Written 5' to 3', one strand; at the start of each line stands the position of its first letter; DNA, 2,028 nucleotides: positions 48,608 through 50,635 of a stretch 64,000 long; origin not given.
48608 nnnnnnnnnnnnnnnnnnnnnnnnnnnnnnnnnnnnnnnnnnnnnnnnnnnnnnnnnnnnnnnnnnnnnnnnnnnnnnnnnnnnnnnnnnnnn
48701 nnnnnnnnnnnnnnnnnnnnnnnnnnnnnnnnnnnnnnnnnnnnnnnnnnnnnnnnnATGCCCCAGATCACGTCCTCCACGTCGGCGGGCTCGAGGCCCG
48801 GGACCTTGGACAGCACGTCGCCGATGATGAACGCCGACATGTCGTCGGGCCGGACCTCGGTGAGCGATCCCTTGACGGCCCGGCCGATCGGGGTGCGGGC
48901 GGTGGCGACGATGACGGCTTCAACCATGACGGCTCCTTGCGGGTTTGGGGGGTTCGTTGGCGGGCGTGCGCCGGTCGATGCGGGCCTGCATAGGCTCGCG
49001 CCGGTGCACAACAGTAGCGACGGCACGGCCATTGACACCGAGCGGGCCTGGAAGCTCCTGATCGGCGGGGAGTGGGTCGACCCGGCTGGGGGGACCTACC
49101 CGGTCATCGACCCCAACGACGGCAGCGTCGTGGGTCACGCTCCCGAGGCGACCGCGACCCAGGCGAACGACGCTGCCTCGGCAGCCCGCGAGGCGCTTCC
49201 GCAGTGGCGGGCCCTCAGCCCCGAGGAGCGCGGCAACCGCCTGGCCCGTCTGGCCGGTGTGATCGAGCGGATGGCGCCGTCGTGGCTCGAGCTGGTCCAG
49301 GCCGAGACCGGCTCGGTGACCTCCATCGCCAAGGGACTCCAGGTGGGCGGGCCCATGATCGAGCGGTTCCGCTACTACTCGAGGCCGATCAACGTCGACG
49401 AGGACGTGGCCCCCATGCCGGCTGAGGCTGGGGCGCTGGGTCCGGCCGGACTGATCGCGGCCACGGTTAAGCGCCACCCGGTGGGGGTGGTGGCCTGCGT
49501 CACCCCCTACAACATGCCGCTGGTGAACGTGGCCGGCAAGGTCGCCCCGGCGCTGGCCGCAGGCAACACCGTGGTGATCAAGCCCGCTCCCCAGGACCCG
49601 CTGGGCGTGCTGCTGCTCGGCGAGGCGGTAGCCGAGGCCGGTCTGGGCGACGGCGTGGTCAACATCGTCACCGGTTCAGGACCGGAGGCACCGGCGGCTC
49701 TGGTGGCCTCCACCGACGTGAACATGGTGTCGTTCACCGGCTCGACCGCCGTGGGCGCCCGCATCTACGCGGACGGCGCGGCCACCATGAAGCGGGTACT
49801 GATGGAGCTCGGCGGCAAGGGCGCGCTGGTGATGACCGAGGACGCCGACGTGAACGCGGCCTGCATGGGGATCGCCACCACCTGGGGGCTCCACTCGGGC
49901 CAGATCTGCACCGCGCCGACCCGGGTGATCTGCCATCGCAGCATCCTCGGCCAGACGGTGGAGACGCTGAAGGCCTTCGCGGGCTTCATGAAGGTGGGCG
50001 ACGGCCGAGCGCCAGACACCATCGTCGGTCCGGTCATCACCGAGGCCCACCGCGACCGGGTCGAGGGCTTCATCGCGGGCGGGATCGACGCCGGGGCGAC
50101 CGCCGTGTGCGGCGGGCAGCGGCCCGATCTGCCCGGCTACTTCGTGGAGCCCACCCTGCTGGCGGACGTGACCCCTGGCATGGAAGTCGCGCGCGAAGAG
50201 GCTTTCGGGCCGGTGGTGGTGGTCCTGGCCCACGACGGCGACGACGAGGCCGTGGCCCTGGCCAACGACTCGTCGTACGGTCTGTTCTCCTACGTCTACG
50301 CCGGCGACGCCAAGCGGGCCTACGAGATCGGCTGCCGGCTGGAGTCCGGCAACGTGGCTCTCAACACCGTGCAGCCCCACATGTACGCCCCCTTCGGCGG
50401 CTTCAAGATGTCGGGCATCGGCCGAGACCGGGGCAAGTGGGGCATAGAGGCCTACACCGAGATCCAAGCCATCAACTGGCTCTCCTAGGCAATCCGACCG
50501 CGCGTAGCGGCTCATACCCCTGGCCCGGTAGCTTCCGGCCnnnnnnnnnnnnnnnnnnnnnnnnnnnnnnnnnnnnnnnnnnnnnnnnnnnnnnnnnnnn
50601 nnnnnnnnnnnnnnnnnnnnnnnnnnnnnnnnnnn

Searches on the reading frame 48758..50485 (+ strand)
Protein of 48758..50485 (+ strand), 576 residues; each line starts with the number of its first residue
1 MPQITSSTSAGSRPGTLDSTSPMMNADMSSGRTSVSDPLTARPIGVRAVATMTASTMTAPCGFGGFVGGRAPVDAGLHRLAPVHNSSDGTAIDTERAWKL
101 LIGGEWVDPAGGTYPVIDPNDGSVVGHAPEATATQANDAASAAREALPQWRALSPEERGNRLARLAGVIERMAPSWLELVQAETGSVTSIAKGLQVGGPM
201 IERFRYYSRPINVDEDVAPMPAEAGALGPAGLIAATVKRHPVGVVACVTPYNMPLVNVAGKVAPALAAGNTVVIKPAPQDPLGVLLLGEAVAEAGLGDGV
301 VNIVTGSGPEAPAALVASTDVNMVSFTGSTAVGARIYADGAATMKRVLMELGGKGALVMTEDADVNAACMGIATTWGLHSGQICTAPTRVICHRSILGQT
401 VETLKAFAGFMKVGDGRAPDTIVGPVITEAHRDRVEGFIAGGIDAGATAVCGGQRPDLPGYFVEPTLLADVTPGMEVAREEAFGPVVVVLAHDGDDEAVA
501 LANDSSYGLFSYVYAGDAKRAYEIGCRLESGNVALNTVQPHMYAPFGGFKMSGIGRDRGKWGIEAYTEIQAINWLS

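Call 58: search_protein_families(library=pfam, proteins=[window:48758-50485:+], max_evalue=0.01)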
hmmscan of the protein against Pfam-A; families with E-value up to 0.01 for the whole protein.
window:48758-50485:+ (576 aa): 1 family
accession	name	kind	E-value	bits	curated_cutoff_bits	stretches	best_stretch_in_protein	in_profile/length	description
PF00171.27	Aldedh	-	1.3e-140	469.5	23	1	106-572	1-461/461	Aldehyde dehydrogenase family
